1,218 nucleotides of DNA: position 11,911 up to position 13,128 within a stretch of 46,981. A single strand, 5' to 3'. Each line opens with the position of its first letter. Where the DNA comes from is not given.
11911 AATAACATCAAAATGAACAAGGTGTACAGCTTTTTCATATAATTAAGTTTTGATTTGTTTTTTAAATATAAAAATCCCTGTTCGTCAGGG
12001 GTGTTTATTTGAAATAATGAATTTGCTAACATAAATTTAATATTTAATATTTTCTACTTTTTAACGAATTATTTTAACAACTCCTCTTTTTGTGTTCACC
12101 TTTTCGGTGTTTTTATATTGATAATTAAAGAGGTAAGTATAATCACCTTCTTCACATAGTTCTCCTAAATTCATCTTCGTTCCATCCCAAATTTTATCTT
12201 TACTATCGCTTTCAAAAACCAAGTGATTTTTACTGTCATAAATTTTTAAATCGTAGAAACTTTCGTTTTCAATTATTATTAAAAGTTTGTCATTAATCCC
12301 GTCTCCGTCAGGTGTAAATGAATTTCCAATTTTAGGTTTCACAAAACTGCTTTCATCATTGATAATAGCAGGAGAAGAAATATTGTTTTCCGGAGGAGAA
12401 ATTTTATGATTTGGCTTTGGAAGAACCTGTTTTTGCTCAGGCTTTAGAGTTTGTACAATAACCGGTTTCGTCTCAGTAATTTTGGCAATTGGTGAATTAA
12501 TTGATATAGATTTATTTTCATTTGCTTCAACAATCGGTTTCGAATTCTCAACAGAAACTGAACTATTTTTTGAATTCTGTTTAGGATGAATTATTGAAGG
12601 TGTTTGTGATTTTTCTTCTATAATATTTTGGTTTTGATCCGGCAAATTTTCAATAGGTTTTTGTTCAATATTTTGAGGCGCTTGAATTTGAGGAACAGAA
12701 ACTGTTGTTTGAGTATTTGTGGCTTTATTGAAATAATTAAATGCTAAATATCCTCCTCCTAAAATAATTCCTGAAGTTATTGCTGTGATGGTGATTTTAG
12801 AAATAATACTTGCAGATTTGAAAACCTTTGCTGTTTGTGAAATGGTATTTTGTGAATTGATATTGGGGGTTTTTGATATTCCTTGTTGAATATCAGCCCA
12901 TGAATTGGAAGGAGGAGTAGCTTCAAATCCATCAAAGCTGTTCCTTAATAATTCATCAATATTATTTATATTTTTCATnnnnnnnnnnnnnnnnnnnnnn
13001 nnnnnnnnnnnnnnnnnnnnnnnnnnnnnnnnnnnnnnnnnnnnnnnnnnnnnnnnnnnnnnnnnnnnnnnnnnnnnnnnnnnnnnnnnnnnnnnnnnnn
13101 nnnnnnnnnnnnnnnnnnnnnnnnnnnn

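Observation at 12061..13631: ECF sigma factor coupled to a membrane protein that carries a T9SS type-B sorting domain on its extracytoplasmic side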

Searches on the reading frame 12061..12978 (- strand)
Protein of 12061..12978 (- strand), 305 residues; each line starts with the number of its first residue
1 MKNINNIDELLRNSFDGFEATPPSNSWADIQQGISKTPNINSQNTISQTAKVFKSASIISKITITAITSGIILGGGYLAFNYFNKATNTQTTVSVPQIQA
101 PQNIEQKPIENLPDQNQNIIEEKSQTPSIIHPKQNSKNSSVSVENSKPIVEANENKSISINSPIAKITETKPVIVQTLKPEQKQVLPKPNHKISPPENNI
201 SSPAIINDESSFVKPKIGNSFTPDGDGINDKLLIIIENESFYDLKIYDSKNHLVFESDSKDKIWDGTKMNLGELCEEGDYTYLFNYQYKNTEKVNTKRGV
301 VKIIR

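Call 3: search_protein_families(library=pfam, proteins=[window:12061-12978:-], max_evalue=1)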
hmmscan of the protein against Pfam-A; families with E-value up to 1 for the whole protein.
window:12061-12978:- (305 aa): 2 families
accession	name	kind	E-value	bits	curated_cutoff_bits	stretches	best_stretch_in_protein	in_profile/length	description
PF13585.12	CHU_C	-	2.4e-13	50.5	27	1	217-301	3-84/86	CHU_C Type IX secretion signal domain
PF17447.7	YkpC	-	0.0058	16.9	27.7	1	62-80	8-26/42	Uncharacterized YkpC-like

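Call 4: search_protein_families(library=ncbifam, proteins=[window:12061-12978:-], max_evalue=1)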
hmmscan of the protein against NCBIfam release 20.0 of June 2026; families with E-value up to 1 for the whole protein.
window:12061-12978:- (305 aa): 3 families
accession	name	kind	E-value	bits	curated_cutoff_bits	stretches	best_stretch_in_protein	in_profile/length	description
TIGR04131.1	Bac_Flav_CTERM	domain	4.1e-08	33.3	35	1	217-292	3-77/85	T9SS type B sorting domain-containing protein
NF009452.0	PRK12812.1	equivalog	0.0038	16.5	258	1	242-299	154-219/289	flagellar basal body rod modification protein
NF041853.1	hythiocyan_redase_MerA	equivalog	0.012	14.5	650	1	36-123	131-214/440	hypothiocyanous acid reductase MerA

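Call 7: find_homologous_proteins(query=window:12064-12978:-, max_evalue=0.001)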
Query window:12064-12978:- (305 aa): 15 proteins with E <= 0.001 among 838 candidates.
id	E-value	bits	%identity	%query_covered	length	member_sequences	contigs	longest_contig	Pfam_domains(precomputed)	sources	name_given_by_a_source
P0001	2.0e-189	646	98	100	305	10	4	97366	PF13585.13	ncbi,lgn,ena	-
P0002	6.9e-184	628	95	100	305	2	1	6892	PF13585.13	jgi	-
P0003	2.2e-92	328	54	100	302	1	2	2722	PF13585.13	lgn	-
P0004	5.2e-91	323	55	100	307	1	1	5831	PF13585.13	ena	-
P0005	8.4e-87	309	52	100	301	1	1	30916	PF13585.13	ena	-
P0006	8.5e-86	306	51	100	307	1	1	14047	PF13585.13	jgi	jgi:gliding motility-associated-like protein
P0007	7.6e-71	257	47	100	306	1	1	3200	PF13585.13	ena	-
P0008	5.1e-55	205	41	100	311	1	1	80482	PF13585.13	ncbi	-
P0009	6.7e-54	201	40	100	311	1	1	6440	PF13585.13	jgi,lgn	jgi:gliding motility-associated-like protein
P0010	3.9e-40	156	37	100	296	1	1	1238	PF13585.13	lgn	-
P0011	9.4e-27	112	32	100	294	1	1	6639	PF13585.13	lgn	-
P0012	8.2e-5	40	37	29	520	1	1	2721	PF13585.13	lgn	-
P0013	6.1e-4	37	38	21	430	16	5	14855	PF00801.27,PF13585.13,PF18911.7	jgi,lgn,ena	jgi:gliding motility-associated-like protein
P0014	6.7e-4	37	38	21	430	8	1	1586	PF00801.27,PF13585.13,PF18911.7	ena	-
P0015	6.7e-4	37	34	29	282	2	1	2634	PF13585.13,PF18911.7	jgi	jgi:gliding motility-associated-like protein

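Call 10: find_encoding_contigs(protein=P0008, flank=10000, max_places=3)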
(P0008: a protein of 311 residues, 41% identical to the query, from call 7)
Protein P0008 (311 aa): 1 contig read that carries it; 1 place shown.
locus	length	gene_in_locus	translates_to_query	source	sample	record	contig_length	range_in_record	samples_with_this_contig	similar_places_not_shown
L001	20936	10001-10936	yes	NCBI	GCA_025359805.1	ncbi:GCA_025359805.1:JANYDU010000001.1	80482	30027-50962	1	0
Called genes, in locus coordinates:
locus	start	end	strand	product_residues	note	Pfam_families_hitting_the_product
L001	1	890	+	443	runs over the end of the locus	PF03631:Virul_fac_BrkB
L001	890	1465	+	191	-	PF03588:Leu_Phe_trans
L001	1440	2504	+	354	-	PF19783:DUF6268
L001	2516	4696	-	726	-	PF05970:PIF1, PF13245:AAA_19, PF13604:AAA_30, PF13401:AAA_22 (faint), PF14493:HTH_40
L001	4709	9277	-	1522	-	PF25778:DUF7948, PF00801:PKD (faint), PF18911:PKD_4, PF13585:CHU_C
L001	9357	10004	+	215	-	PF07638:Sigma70_ECF (weak), PF04542:Sigma70_r2, PF08281:Sigma70_r4_2, PF04545:Sigma70_r4 (weak)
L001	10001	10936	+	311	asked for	PF13585:CHU_C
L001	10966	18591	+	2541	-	PF00801:PKD (faint), PF18911:PKD_4 (weak), PF13585:CHU_C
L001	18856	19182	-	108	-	-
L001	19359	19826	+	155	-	PF17783:WHD_CvfB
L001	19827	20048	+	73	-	PF12843:QSregVF_b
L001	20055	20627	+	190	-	PF00849:PseudoU_synth_2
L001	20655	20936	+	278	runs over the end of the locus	-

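Call 11: find_encoding_contigs(protein=P0005, flank=10000, max_places=3)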
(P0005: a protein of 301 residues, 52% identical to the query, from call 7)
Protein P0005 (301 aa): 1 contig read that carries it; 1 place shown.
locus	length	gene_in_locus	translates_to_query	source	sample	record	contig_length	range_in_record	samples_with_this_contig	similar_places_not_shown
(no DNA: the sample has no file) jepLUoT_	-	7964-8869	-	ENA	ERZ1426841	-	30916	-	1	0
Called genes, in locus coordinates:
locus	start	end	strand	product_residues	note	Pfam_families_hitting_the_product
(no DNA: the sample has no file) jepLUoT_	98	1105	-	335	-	PF01118:Semialdhyde_dh, PF02774:Semialdhyde_dhC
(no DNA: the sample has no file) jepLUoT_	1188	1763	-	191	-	PF00255:GSHPx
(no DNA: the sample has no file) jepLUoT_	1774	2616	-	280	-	PF02401:LYTB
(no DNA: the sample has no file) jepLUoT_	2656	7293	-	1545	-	PF25778:DUF7948, PF06739:SBBP (weak), PF06832:BiPBP_C (faint), PF00801:PKD (weak), PF18911:PKD_4, PF00801:PKD, PF18911:PKD_4, PF13585:CHU_C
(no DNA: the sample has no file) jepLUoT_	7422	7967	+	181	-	PF07638:Sigma70_ECF (weak), PF04542:Sigma70_r2, PF08281:Sigma70_r4_2, PF04545:Sigma70_r4 (weak)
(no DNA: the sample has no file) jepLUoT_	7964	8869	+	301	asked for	PF13585:CHU_C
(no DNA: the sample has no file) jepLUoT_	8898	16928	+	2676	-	PF18911:PKD_4 (faint), PF13585:CHU_C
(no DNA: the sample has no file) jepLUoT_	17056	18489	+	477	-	PF07670:Gate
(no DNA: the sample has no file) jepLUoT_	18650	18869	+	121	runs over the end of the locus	PF11325:DUF3127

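Call 14: find_related_loci(query=A1, collection=genome_contigs, flank=10000)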
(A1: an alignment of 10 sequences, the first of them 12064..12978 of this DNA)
Query A1 (305 aa) in genome_contigs; peptide patterns used: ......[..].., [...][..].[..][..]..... (x = any residue, [..] = any of these).
600 stretches matched a pattern (row limit reached: there are more); 292 encode a relative of the query (tblastn E <= 1e-3); the best 80 are kept; 80 distinct loci.
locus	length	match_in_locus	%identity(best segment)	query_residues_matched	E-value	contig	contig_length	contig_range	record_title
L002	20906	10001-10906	28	1-305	2e-28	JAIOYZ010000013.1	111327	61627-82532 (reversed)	MAG: Bacteroidia bacterium isolate Tobar12.5m-G26 Tobar12-5m-20mill-C55, whole genome shotgun sequence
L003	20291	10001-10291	33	208-305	1e-13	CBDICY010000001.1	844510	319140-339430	MAG: Saprospiraceae bacterium isolate 951dd66b-73de-4a3c-8e3a-a805efb1aa3c genome assembly, contig: contig_1, whole geno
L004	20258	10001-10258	37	219-305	3e-13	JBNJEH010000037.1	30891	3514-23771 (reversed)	MAG: Bacteroidota bacterium isolate Y23_14dBSe4.bin.65 NODE_956_length_30891_cov_10.476293, whole genome shotgun sequenc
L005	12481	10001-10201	43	217-283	8e-12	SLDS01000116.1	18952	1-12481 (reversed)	MAG: Flavobacteriales bacterium isolate CSSed162cmB_560 CSSed16-2cmB-6808, whole genome shotgun sequence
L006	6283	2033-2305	39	215-305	1e-11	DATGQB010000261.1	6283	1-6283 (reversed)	MAG TPA_asm: Edaphocola sp. isolate SMAG_U10412 k141_1298808, whole genome shotgun sequence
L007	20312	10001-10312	31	197-305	6e-11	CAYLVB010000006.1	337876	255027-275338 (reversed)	MAG TPA_asm: uncultured Flavobacteriaceae bacterium isolate binchicken_co174_12 genome assembly, contig: NODE_11_length_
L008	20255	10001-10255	34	219-305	8e-11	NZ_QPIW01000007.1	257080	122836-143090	Runella aurantiaca strain YX9 Contig7, whole genome shotgun sequence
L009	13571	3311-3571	30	217-305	2e-10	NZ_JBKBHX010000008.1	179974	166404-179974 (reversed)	MAG: Thermaurantimonas sp. isolate 21I_069.bin.34 NODE_8_length_179974_cov_28.288126, whole genome shotgun sequence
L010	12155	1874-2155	32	206-305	4e-10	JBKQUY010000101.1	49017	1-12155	MAG: Bacteroidia bacterium isolate SEr2D2E2F__bin_46 SEr2D2E2F_000000252839, whole genome shotgun sequence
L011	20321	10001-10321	30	198-305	6e-10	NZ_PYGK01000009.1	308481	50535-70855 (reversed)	Chitinophaga ginsengisoli strain DSM 18107 Ga0180988_109, whole genome shotgun sequence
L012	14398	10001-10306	30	201-305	7e-10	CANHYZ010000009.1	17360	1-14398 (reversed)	MAG: Flavobacteriales bacterium isolate RE-4nov15-162 genome assembly, contig: RE-4nov15-C4492, whole genome shotgun seq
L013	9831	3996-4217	35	217-290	6e-10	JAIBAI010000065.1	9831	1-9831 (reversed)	MAG: Bacteroidia bacterium isolate SSF33 NODE_146799_length_9831_cov_13.743611, whole genome shotgun sequence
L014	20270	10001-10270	33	219-305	9e-10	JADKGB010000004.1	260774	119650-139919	MAG: Flavobacteriales bacterium isolate Ribe_18-Q3-R11-54_BAT3C.87 tig00004425-10-2599060, whole genome shotgun sequence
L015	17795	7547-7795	40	220-305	1e-9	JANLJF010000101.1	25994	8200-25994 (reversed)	MAG: Azovibrio restrictus isolate XYLBin2 XylDeg_M3_591_length_25994_cov_7, whole genome shotgun sequence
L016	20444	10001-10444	30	157-305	2e-9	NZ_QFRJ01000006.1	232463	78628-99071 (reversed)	Brumimicrobium oceani strain C305 contig6, whole genome shotgun sequence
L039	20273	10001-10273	34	217-305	1e-8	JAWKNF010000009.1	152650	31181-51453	MAG: Flavobacteriales bacterium isolate ABC1.8 ABC1.8.fa-9, whole genome shotgun sequence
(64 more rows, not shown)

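Call 26: search_protein_families(library=pfam, alignment_id=A2, max_evalue=0.001)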
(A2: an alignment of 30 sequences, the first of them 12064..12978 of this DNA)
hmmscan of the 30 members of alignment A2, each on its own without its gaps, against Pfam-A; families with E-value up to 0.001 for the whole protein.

A. member 1, window:12064-12978:- (305 aa): 1 family
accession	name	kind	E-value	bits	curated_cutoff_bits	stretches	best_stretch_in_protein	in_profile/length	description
PF13585.12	CHU_C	-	2.4e-13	50.5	27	1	217-301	3-84/86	CHU_C Type IX secretion signal domain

B. families by the number of members that match (of 30 scanned): 10 families
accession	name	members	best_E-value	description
PF13585.12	CHU_C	22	3.4e-21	CHU_C Type IX secretion signal domain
PF13505.12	OMP_b-brl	5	1.4e-08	Outer membrane protein beta-barrel domain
PF18911.6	PKD_4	3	1.2e-14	PKD domain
PF00801.26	PKD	3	4.9e-12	PKD domain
PF13568.12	OMP_b-brl_2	3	2.5e-10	Outer membrane protein beta-barrel domain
PF13540.12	RCC1_2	1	2.3e-105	Regulator of chromosome condensation (RCC1) repeat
PF25390.1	WD40_RLD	1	1.4e-57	RCC1-like domain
PF07495.19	Y_Y_Y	1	7.2e-05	Y_Y_Y domain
PF09731.14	Mitofilin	1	0.00013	Mitochondrial inner membrane protein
PF13860.13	FlgD_ig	1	0.00089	FlgD Ig-like domain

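Call 49: find_encoding_contigs(protein=P0006, flank=10000, max_places=1)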
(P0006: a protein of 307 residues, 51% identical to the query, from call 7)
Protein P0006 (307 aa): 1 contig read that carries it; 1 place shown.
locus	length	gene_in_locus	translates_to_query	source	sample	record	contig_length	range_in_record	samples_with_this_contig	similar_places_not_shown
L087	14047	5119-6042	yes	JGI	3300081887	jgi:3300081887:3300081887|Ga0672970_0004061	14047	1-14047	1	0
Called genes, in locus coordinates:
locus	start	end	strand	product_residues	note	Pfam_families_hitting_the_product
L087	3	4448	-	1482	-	?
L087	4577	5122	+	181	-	PF07638:Sigma70_ECF (weak), PF04542:Sigma70_r2, PF08281:Sigma70_r4_2, PF04545:Sigma70_r4 (weak)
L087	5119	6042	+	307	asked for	PF13585:CHU_C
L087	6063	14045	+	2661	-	?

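Call 50: find_encoding_contigs(protein=P0011, flank=10000, max_places=1)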
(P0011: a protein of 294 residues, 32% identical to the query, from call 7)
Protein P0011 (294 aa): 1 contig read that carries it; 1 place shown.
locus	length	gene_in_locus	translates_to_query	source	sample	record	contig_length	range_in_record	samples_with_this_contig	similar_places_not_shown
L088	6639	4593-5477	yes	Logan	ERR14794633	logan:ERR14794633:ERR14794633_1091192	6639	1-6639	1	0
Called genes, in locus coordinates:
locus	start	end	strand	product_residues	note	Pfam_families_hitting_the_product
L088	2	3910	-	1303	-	?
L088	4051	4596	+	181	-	PF07638:Sigma70_ECF (faint), PF04542:Sigma70_r2, PF08281:Sigma70_r4_2, PF04545:Sigma70_r4 (weak)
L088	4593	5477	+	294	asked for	PF13585:CHU_C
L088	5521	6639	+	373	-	?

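Call 51: find_encoding_contigs(protein=P0009, flank=10000, max_places=1)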
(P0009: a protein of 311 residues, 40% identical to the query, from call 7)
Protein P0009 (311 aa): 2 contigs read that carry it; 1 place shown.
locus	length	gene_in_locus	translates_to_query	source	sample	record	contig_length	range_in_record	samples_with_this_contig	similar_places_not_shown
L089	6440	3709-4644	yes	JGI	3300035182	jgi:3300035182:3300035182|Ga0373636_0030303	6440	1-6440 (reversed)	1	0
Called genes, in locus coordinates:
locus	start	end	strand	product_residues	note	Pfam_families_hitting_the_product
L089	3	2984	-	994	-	?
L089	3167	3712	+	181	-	PF07638:Sigma70_ECF (weak), PF04542:Sigma70_r2, PF08281:Sigma70_r4_2, PF04545:Sigma70_r4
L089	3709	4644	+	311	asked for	PF13585:CHU_C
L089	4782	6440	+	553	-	?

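Call 54: predict_structure(alignment_id=A1)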
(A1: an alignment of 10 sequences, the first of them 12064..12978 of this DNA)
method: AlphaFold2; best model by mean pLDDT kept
length: 305 residues; sequences in the alignment: 10
mean_pLDDT: 49.9   pTM: 0.31
mean pLDDT of the five models: 49.9, 49.5, 45.3, 43.1, 43.0
residues with pLDDT >= 90: 10; 70-90: 53; 50-70: 58; < 50: 184
segments of 3 or more residues with pLDDT < 50: 30-71, 73-187, 189-195, 197-202, 204-211
pLDDT, mean of each block of 10 residues (from residue 1): 56 55 54 43 34 35 34 42 40 31 33 34 31 32 32 32 35 39 45 38 40 56 54 60 86 87 79 84 83 82 77
secondary structure, 60 per line:
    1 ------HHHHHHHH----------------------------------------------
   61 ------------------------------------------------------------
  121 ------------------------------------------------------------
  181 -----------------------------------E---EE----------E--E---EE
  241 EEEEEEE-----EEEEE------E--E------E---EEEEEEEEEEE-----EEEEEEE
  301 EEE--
elements in order: H7-14 E239-247 E253-257 E278-288 E294-303

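Call 65: fold_search(model_id=the predicted structure, library=pdb)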
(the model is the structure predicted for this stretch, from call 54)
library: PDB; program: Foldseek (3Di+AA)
matches with E <= 10: 1358; with E <= 0.001: 0
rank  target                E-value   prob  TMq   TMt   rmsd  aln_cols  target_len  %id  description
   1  5xxz_B                2.1e-03  1.00  0.20  0.05   7.5       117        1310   14  Crystal structure of a serine protease from Streptococcus species (released 2018-08-08)
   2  5icu                  3.7e-03  1.00  0.21  0.55   4.6       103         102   13  The crystal structure of CopC from Methylosinus trichosporium OB3b (released 2016-04-06)
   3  5m11                  8.7e-03  1.00  0.16  0.07   3.8        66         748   21  Structural and functional probing of PorZ, an essential bacterial surface component of the type-IX secretion system of h (released 2016-11-09)
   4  2xwx_A                1.1e-02  1.00  0.20  0.16   5.9        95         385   12  Vibrio cholerae colonization factor GbpA crystal structure (released 2011-11-16)
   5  2yow_A                1.1e-02  0.98  0.17  0.27   9.4       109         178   11  Bacillus amyloliquefaciens CBM33 (released 2013-04-10)
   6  4zzf                  1.2e-02  0.99  0.17  0.32   8.6       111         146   19  Crystal structure of truncated FlgD (tetragonal form) from the human pathogen Helicobacter pylori (released 2016-02-24)
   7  5aa7_A                1.5e-02  0.99  0.15  0.28   4.4        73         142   16  Structural and functional characterization of a chitin-active 15.5 kDa lytic polysaccharide monooxygenase domain from  (released 2015-12-09)
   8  8f9o_A                1.8e-02  0.99  0.20  0.13   8.6       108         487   13  Dog sialic acid esterase (SIAE) (released 2024-05-29)
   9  9hbk_D                2.2e-02  0.99  0.20  0.45   5.5       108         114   15  Structure of A16/G9 in complex with A56/K2 (vaccinia virus) (released 2025-09-03)
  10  5fr1_B                2.3e-02  1.00  0.17  0.30   6.9        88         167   10  Double acetylated RhoGDI-alpha in complex with RhoA-GDP (released 2016-01-13)
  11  6tn6                  2.3e-02  0.99  0.18  0.13   6.0       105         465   11  X-ray structure of the endo-beta-1,4-mannanase from Thermotoga petrophila (released 2020-04-29)
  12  3m45_D                2.3e-02  0.94  0.18  0.43   5.4       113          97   12  Crystal structure of Ig1 domain of mouse SynCAM 2 (released 2010-09-08)
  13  7ptp_A                2.5e-02  0.98  0.19  0.09   5.9       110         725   15  In-situ structure of pentameric S-layer protein (released 2021-12-15)
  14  7jgt                  2.5e-02  0.93  0.17  0.41   5.9        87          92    9  Crystal Structure of FN3tt (released 2021-07-21)
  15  8s80_B                2.6e-02  0.99  0.20  0.27   5.7       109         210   11  Domains 4 and 5 of Sap S-layer protein from Bacillus anthracis (released 2024-11-20)
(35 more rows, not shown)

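Call 70: list_cluster_members(proteins=[P0001, P0008, P0013, P0022, P0032, P0020, P0023, P0034])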
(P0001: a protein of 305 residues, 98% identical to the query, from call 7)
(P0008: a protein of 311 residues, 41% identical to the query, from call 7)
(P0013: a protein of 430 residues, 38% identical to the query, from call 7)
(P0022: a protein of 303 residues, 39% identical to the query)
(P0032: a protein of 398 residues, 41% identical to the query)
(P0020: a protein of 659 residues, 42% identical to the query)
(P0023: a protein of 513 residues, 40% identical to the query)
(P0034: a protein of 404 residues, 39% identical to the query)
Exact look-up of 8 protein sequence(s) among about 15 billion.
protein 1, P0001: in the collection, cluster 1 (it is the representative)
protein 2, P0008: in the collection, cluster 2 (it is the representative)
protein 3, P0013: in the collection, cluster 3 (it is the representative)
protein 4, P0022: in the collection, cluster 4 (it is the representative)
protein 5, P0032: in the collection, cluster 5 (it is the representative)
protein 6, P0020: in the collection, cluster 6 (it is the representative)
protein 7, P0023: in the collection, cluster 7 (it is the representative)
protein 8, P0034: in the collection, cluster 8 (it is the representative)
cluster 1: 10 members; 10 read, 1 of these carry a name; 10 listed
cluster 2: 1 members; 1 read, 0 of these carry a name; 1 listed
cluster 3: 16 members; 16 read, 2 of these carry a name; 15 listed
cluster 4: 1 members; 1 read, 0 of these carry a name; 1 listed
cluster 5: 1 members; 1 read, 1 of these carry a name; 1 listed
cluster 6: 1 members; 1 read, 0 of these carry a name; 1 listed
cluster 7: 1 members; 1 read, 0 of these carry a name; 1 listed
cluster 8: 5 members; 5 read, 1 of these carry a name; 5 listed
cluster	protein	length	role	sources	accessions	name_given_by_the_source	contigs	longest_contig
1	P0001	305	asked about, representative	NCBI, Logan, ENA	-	-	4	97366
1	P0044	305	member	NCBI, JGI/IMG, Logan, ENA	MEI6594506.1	MAG: gliding motility-associated C-terminal domain-containing protein [Bacteroidota ...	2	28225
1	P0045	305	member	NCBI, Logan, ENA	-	-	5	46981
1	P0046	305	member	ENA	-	-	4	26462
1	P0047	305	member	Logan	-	-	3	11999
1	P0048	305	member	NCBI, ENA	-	-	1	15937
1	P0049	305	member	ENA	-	-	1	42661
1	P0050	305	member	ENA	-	-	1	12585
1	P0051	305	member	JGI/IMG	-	-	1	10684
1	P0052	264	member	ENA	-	-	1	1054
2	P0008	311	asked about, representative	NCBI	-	-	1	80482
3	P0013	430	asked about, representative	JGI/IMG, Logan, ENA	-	gliding motility-associated-like protein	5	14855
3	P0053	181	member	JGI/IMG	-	gliding motility-associated-like protein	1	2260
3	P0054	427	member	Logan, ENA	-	-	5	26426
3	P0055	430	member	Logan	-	-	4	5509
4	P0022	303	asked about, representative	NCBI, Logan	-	-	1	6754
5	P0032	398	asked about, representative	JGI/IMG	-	gliding motility-associated-like protein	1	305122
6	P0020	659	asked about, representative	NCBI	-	-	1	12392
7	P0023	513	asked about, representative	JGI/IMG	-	-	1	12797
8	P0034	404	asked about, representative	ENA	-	-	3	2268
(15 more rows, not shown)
